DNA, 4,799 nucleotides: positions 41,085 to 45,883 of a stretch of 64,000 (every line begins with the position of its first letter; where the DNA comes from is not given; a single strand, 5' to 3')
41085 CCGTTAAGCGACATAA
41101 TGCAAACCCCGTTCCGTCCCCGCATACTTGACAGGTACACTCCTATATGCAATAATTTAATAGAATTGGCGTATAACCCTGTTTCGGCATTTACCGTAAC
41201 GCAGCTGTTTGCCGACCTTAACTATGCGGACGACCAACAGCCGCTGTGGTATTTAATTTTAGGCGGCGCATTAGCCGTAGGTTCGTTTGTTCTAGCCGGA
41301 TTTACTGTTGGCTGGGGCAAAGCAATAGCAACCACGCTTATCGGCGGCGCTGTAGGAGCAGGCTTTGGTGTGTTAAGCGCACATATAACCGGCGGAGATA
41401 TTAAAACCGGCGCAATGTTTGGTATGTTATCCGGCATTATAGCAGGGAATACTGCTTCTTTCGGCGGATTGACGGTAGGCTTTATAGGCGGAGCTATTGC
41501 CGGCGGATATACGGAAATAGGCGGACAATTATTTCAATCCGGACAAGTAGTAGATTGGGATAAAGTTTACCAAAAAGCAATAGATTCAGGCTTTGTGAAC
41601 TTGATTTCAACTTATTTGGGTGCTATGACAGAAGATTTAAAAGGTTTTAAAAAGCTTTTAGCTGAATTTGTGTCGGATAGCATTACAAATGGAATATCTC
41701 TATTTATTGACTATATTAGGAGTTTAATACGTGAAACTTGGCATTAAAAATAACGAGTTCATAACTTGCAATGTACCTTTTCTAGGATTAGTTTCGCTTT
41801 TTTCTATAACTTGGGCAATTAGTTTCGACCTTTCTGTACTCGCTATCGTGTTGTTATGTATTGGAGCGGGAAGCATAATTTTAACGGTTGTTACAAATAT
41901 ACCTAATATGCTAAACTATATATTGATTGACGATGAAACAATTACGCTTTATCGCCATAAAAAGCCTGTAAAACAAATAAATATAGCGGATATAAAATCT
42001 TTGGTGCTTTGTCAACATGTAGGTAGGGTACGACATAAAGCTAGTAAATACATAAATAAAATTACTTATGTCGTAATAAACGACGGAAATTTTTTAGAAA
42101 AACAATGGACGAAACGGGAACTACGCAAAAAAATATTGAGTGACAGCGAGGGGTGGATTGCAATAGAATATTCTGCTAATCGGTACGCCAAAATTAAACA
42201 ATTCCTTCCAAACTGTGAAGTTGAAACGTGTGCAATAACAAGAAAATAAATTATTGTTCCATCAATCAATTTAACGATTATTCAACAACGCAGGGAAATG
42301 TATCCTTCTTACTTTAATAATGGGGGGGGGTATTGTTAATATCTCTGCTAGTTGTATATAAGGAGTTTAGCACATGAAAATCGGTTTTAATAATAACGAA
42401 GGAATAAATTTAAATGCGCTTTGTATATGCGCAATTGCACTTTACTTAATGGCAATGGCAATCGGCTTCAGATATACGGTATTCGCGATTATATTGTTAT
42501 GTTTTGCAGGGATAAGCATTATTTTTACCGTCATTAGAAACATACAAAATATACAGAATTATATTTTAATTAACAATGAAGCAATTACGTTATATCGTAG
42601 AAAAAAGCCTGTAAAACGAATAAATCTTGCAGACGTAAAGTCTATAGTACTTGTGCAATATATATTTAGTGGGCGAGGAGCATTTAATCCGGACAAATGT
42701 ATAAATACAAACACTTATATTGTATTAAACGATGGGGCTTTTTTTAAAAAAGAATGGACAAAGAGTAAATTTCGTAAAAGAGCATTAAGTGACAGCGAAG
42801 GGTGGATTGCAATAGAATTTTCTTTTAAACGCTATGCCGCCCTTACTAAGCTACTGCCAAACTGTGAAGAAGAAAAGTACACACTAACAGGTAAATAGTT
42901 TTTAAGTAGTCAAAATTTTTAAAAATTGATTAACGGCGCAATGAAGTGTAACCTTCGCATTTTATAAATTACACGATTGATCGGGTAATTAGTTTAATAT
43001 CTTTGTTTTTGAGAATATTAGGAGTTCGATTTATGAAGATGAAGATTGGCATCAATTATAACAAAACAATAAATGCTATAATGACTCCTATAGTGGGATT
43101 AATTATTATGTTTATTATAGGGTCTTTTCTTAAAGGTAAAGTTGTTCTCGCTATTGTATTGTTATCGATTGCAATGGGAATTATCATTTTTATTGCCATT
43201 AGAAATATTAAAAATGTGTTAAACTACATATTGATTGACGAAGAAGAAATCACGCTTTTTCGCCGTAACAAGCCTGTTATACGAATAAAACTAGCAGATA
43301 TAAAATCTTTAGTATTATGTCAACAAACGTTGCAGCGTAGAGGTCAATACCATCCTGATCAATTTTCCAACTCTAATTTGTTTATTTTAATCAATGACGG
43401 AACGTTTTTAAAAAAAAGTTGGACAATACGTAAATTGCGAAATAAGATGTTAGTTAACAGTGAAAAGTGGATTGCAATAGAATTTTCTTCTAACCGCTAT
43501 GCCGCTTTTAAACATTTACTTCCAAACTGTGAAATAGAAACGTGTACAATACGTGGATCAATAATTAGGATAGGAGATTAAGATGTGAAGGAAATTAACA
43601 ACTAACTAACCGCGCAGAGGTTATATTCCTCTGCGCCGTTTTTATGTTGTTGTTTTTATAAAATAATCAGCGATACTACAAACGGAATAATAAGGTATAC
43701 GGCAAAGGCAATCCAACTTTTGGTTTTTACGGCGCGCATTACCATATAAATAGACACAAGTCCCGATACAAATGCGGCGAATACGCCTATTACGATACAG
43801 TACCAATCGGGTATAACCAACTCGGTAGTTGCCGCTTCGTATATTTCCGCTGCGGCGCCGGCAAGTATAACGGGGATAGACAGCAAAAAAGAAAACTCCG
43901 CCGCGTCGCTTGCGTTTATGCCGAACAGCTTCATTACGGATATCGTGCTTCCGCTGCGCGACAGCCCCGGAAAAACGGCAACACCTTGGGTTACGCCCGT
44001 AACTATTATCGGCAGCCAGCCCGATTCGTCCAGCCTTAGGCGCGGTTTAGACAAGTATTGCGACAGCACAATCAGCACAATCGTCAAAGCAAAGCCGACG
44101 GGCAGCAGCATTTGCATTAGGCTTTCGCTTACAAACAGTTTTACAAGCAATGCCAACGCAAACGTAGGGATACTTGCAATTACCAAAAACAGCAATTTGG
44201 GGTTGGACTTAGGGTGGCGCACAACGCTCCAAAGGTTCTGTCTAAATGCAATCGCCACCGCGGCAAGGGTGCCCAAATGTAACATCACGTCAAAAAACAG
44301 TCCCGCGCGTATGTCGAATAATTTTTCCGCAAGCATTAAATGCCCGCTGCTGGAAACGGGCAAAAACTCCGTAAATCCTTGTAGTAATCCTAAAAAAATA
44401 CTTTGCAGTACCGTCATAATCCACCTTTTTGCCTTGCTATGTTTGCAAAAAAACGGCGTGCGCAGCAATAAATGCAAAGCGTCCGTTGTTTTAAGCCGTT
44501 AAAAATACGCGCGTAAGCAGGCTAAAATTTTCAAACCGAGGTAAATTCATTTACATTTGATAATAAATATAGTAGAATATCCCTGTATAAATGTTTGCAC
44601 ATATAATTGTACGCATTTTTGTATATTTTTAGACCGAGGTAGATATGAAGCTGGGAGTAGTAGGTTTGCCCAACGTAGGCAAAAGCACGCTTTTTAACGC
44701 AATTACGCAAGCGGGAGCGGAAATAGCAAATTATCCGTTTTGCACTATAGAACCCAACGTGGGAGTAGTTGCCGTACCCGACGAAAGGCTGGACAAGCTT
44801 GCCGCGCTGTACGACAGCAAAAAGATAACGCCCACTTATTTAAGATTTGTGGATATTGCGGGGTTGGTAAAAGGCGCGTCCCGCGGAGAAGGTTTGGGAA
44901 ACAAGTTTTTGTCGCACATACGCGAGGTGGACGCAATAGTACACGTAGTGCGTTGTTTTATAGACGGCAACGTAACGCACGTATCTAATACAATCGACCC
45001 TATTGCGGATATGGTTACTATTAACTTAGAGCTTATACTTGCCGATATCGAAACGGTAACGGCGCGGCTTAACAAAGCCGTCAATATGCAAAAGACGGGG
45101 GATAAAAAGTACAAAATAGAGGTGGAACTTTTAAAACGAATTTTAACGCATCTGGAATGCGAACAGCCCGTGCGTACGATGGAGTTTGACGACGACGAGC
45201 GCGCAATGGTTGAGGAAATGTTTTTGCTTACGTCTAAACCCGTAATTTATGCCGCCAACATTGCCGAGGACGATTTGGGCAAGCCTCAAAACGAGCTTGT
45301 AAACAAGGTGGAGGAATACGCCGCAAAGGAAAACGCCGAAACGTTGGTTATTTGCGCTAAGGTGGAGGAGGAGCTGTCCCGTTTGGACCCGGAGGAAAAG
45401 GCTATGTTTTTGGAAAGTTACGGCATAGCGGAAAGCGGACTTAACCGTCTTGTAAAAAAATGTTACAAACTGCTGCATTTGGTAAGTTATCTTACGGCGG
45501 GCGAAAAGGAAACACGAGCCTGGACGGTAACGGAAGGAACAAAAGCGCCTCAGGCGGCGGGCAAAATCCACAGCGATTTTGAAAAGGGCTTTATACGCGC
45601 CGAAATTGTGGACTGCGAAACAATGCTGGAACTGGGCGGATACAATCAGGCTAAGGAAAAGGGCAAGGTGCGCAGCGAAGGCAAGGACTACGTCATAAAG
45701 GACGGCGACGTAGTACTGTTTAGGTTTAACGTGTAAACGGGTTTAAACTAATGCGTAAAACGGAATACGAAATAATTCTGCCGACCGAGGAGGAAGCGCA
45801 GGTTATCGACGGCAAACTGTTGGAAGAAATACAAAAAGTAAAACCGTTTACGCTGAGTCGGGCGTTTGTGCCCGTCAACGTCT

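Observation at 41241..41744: C-terminal toxin domain is a glycine-zipper, multi-helix hydrophobic module (putative pore former), not an enzyme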

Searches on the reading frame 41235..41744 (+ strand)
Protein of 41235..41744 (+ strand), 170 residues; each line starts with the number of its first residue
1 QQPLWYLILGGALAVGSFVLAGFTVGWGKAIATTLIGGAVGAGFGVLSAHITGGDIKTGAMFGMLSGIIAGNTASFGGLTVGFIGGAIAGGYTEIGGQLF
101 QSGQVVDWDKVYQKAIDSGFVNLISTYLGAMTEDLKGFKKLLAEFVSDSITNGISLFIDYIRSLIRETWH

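Call 49: predict_structure(alignment_id=A5)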
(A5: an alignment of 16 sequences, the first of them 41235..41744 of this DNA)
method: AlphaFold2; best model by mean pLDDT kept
length: 170 residues; sequences in the alignment: 16
mean_pLDDT: 66.5   pTM: 0.58
mean pLDDT of the five models: 66.5, 65.7, 62.5, 62.2, 55.5
residues with pLDDT >= 90: 0; 70-90: 74; 50-70: 89; < 50: 7
segments of 3 or more residues with pLDDT < 50: none
pLDDT, mean of each block of 10 residues (from residue 1): 66 77 71 71 69 70 75 66 69 72 75 72 65 55 53 52 52
secondary structure, 60 per line:
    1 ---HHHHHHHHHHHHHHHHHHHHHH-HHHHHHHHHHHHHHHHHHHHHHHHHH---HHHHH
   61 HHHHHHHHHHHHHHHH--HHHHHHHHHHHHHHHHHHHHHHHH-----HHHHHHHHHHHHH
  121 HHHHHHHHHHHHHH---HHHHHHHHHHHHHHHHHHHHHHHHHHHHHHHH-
elements in order: H4-25 H27-52 H56-76 H79-102 H108-134 H138-169
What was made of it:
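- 41241..41525 (+): Conserved Gly-zipper membrane module (95 aa) with four predicted TM-like helices in two hairpins. The motif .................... forms the TM2-turn-TM3 segment. This is the 'constant' half of the CT. AF2 helices 4-25, 27-52, 56-76, 79-102 (call 49).
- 41526..41744 (+): Allele-variable amphipathic tail (73 aa, two predicted helices). This is the 'specificity' half of the CT. AF2 helices 108-134 and 138-169 (call 49).
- AF2 predicts six helices (call 49; pLDDT 66.5).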

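Call 56: fold_search(model_id=the predicted structure, library=pdb)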
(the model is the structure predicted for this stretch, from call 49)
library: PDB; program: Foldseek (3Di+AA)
matches with E <= 10: 173; with E <= 0.001: 0
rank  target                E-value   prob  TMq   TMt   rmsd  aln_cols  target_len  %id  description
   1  2b2f                  1.1e+00  0.35  0.38  0.19  11.0       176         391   15  Ammonium Transporter Amt-1 from A.fulgidus (Native) (released 2005-10-11)
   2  7udn_A                1.3e+00  0.08  0.17  0.12  18.9       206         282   11  Crystal structure of designed helical repeat protein RPB_PLP1_R6 in alternative conformation 2 (released 2023-03-22)
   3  5lc5_Y                1.6e+00  0.47  0.39  0.46   5.8       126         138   17  Structure of mammalian respiratory Complex I, class2 (released 2016-09-07)
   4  8xks_O                1.7e+00  0.14  0.27  0.24  14.6       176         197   18  The cryo-EM structure of Orf2971-FtsHi motor complex (released 2024-12-04)
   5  6tk1                  1.9e+00  0.09  0.22  0.17  14.2       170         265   10  Femtosecond to millisecond structural changes in a light-driven sodium pump: 20ms structure of KR2 with extrapolated, li (released 2020-05-27)
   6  5h35_C                2.0e+00  0.16  0.31  0.28  16.1       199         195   12  Crystal structures of the TRIC trimeric intracellular cation channel orthologue from Sulfolobus solfataricus (released 2017-01-11)
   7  7e4g_C                2.0e+00  0.13  0.26  0.24  13.7       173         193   13  Crystal structure of schizorhodopsin 4 (released 2021-02-24)
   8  9eri_D                2.0e+00  0.12  0.27  0.16  13.5       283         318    8  Cryo-EM structure of sodium pumping Rnf complex from Acetobacterium woodii bound to NADH (released 2025-03-05)
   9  8ib4_Y                2.2e+00  0.35  0.37  0.43   5.8       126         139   17  Respiratory complex CI:CIII2, type IA, Wild type mouse under cold temperature (released 2024-09-18)
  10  7udm_A                2.2e+00  0.05  0.17  0.12  17.6       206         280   11  Crystal structure of designed helical repeat protein RPB_PLP1_R6 in alternative conformation 1 (with peptide) (released 2023-03-22)
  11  9lxr_R                2.4e+00  0.12  0.27  0.17  16.1       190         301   13  A Cryo-EM structure of LA-PTH-PTH1R-Beta-arrestin1 complex (state 1 conformation) (released 2025-09-10)
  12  6xr2_C                2.4e+00  0.11  0.24  0.24  11.3       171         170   17  Computationally designed right-handed alpha/alpha homotrimeric toroid with 3 repeats per subunit (released 2021-07-14)
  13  7uw9_i                2.4e+00  0.10  0.20  0.22  15.1       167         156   14  Citrus V-ATPase State 1, H in contact with subunit a (released 2022-07-06)
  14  6xr2_B                2.5e+00  0.11  0.25  0.25  11.4       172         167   14  Computationally designed right-handed alpha/alpha homotrimeric toroid with 3 repeats per subunit (released 2021-07-14)
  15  7tyi_R                2.5e+00  0.07  0.22  0.14  15.6       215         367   14  Calcitonin Receptor in complex with Gs and rat amylin peptide, CT-like state (released 2022-03-30)
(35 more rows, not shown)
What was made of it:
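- On Tse5-like Rhs pore-forming toxins: Foldseek finds nothing below E=1.1 (call 56).
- Checked: Foldseek of the AF2 model against the PDB finds nothing below E=1.1 (call 56).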

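Call 74: search_protein_families(library=phrogs, proteins=[window:41235-41744:+], max_evalue=0.01)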
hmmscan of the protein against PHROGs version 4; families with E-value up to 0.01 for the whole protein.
window:41235-41744:+ (170 aa): 0 families

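Call 77: search_solved_structures(query=A5, max_evalue=10, show_alignments=0)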
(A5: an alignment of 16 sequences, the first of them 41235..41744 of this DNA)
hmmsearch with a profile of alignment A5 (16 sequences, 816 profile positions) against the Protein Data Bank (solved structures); distinct sequences matched with E-value up to 10: 26.
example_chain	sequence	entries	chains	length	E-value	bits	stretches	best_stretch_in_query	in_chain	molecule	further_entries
8h8a_A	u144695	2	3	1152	2.1e-38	135.7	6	382-568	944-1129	Putative Rhs-family protein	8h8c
8h8b_A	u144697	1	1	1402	3.3e-36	128.4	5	382-568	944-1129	Putative Rhs-family protein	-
7q97_A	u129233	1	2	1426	1.6e-27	99.7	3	303-567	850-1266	Rhs family protein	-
8qja_A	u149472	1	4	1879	5.2e-26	94.7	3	309-575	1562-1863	Putative type VI secretion system YD repeat-containing Rhs element Vgr protein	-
8qjb_A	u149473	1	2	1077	3e-23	85.5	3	421-567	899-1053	T6SS-associated Rhs core domain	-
8qjd_A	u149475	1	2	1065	3.1e-23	85.5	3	421-567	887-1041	Salmonella bongori Rhs core domain (residues 360-1420)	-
8qjc_A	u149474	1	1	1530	2.3e-22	82.6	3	421-567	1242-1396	T6SS-associated Rhs core and toxin domain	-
8cp6_B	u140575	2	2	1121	2.1e-18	69.5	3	531-567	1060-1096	Toxin protein Tse5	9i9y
8uy4_A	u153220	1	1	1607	1.6e-16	63.3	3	308-469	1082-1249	Tse15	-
8uxt_A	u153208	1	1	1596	3e-16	62.3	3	513-567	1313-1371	Tse15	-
8fjp_A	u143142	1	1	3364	5.4e-14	54.9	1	408-569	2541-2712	salivary gland surface protein 1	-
7pq5_L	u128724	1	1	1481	8.4e-14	54.3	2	310-566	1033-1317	Tre23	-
9on3_A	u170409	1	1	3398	8.8e-10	41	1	407-566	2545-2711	SGS4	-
6l7i_G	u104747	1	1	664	0.00017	23.5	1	301-583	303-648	TccC2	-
4igl_B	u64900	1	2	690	0.0015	20.4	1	542-589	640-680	YenC2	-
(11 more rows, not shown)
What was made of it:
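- On RHS/YD-repeat polymorphic toxins: The profile matches solved Rhs shells (call 77).
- Tried and rejected: The same problem affected the PDB profile search (call 77).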

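Call 81: search_dna_similar(query=window:41235-41744:+, collection=plasmids, mode=protein, max_evalue=0.001, max_rows=10)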
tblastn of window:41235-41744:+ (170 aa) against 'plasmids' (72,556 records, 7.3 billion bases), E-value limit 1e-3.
No match.

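Call 82: search_dna_similar(query=window:41235-41744:+, collection=phages, mode=protein, max_evalue=0.001, max_rows=10)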
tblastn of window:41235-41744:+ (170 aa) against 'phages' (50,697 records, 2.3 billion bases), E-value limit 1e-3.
No match.
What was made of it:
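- Tried and rejected: tblastn of the CT against plasmid and phage collections found no match (calls 81, 82).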

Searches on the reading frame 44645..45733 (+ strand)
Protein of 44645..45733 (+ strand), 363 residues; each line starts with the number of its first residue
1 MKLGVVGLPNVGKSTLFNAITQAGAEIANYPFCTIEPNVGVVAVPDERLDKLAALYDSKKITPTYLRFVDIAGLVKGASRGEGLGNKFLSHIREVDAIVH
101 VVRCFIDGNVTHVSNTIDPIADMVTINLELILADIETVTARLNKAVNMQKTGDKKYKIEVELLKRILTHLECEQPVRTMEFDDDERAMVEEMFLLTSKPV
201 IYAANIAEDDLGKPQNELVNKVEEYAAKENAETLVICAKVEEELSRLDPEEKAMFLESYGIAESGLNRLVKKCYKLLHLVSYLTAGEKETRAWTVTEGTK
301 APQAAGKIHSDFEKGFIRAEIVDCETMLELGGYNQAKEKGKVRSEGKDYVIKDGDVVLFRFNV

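Call 16: find_related_loci(query=window:44645-45733:+, collection=genome_contigs, flank=10000)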
Query window:44645-45733:+ (363 aa) in genome_contigs; peptide patterns used: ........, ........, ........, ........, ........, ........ (x = any residue, [..] = any of these).
599 stretches matched a pattern (row limit reached: there are more); 512 encode a relative of the query (tblastn E <= 1e-3); the best 80 are kept; 80 distinct loci.
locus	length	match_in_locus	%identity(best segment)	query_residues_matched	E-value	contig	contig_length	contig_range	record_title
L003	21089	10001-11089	90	1-363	0e+0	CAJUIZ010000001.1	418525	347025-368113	MAG TPA_asm: uncultured Christensenellaceae bacterium isolate MGBC153675 genome assembly, contig: MGBC153675.1, whole ge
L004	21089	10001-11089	90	1-363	0e+0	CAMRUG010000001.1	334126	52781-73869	MAG TPA_asm: uncultured Clostridia bacterium isolate SRR13573575_bin.43_metawrap_v1.3_MAG genome assembly, contig: NODE.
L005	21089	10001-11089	90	1-363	0e+0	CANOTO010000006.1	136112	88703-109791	MAG TPA_asm: uncultured Clostridia bacterium isolate SRR15604565_bin.18_metawrap_v1.3_MAG genome assembly, contig: NODE.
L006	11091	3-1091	88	1-363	0e+0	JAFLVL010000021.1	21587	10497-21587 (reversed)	MAG: Clostridiales bacterium isolate HAN104 Seq21, whole genome shotgun sequence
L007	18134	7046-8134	88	1-363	0e+0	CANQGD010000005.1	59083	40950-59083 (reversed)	MAG: uncultured Clostridia bacterium isolate Lapin-005__bin73 genome assembly, contig: Lapin-005__NODE_605_length_59083_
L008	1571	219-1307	88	1-363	0e+0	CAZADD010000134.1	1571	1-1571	MAG TPA_asm: uncultured Oscillospiraceae bacterium isolate SRP225648_co1_595 genome assembly, contig: NODE_196023_length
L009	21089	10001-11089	89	1-363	0e+0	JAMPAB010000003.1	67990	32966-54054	MAG: Corallococcus sp. isolate NALB_7811_3 Scaffold_#3__SCF_003___67990_bp, whole genome shotgun sequence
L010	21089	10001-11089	87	1-363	0e+0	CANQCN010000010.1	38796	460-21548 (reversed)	MAG: uncultured Clostridia bacterium isolate Lapin-002__bin65 genome assembly, contig: Lapin-002__NODE_1362_length_38796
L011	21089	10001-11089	88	1-363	0e+0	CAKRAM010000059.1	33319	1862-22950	MAG: uncultured Clostridia bacterium isolate REFINED_METABAT215_TOP10_CONTIGS_1500_ASSEMBLY_K127_MEGAHIT__Hadza_MoBio_ha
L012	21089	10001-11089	87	1-363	0e+0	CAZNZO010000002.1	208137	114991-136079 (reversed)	MAG TPA_asm: uncultured Oscillospiraceae bacterium isolate SRP313737_co1_374 genome assembly, contig: NODE_45_length_208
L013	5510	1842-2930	86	1-363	0e+0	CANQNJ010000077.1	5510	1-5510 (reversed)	MAG: uncultured Clostridia bacterium isolate Lapin-012__bin45 genome assembly, contig: Lapin-012__NODE_14140_length_5510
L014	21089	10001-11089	88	1-363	0e+0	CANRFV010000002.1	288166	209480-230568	MAG: uncultured Clostridia bacterium isolate Lapin-023__bin100 genome assembly, contig: Lapin-023__NODE_10_length_288166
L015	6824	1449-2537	86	1-363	0e+0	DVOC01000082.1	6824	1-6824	MAG TPA_asm: Candidatus Fimimonas merdipullorum isolate ChiHjej12B11-7776 ChiHjej12B11M5__C355563_L6824_SRR6323174, whol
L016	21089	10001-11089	87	1-363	0e+0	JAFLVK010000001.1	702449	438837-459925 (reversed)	MAG: Clostridiales bacterium isolate HAN103 Seq1, whole genome shotgun sequence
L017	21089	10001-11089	87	1-363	0e+0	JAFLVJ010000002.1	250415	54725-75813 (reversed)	MAG: Clostridiales bacterium isolate HAN102 Seq2, whole genome shotgun sequence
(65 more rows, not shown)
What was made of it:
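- On Tse5-like Rhs pore-forming toxins: The organism is an uncultured gut Clostridia (call 16).
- Tried and rejected: I used the second scan to place the organism by YchF: uncultured gut Clostridia, 90% to Christensenellaceae/Clostridia MAGs, 85-86% to Candidatus Fimimonas (call 16).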
